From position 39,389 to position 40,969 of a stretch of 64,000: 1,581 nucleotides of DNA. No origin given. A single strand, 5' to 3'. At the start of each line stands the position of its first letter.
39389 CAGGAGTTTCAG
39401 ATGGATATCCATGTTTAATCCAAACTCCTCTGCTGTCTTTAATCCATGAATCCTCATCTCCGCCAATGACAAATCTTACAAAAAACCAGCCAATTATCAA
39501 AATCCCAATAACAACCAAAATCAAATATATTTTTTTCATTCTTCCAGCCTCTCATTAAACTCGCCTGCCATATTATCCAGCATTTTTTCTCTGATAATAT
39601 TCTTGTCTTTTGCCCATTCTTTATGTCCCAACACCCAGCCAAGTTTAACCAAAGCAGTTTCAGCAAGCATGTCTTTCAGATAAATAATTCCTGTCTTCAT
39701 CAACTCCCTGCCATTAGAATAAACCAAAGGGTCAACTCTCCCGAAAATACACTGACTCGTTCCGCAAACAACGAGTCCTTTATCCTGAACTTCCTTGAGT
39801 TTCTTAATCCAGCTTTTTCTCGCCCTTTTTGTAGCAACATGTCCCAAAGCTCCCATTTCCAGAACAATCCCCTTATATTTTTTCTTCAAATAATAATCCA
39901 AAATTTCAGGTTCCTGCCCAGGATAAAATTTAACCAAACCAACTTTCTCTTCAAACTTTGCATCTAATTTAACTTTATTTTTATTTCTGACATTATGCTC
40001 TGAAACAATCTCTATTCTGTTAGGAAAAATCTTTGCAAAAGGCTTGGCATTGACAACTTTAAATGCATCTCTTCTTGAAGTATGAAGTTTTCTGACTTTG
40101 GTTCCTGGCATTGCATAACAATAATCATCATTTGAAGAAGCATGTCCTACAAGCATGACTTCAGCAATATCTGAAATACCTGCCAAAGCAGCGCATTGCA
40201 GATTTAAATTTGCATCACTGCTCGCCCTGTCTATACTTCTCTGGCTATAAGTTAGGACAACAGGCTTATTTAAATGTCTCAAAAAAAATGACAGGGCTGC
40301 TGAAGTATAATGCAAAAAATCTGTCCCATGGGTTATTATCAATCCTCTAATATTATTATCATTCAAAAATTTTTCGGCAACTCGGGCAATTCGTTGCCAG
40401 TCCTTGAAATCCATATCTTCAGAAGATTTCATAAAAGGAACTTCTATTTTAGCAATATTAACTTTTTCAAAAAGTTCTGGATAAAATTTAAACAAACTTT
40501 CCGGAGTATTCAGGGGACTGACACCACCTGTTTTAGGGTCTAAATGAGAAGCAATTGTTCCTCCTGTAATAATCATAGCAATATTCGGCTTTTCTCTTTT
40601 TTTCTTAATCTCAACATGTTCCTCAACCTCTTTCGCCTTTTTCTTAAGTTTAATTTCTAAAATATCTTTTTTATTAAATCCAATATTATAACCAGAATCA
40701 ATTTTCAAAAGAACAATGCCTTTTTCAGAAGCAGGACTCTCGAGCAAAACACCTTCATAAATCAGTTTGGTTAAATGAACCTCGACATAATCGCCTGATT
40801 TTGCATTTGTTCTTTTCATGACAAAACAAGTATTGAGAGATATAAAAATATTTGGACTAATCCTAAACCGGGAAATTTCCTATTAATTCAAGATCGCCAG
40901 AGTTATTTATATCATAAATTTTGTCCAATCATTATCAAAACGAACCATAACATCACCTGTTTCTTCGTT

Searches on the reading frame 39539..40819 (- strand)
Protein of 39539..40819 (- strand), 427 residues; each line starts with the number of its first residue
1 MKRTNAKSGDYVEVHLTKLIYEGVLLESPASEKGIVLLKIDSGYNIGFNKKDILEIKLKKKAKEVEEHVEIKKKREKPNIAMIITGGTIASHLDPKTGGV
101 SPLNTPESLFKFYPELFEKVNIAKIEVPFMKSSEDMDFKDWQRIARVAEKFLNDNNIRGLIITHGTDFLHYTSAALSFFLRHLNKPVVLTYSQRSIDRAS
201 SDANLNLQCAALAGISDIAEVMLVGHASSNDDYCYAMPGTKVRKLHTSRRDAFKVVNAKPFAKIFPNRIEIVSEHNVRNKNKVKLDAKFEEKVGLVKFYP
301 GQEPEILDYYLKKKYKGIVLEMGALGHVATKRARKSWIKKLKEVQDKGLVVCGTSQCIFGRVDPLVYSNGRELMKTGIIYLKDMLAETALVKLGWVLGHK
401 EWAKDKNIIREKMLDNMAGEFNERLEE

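Call 80: search_protein_families(library=pfam, proteins=[window:39539-40819:-], max_evalue=0.001)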
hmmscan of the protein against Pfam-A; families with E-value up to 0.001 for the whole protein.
window:39539-40819:- (427 aa): 3 families
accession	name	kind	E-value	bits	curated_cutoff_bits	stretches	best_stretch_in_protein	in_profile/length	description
PF00710.25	Asparaginase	-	2.5e-45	154.8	22.5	1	79-274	1-190/193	Asparaginase, N-terminal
PF17763.6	Asparaginase_C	-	3.5e-23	82.2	34.6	1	292-401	1-105/114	Glutaminase/Asparaginase C-terminal domain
PF18195.6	GatD_N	-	2.2e-13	49.8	25.7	1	7-58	2-53/54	GatD N-terminal domain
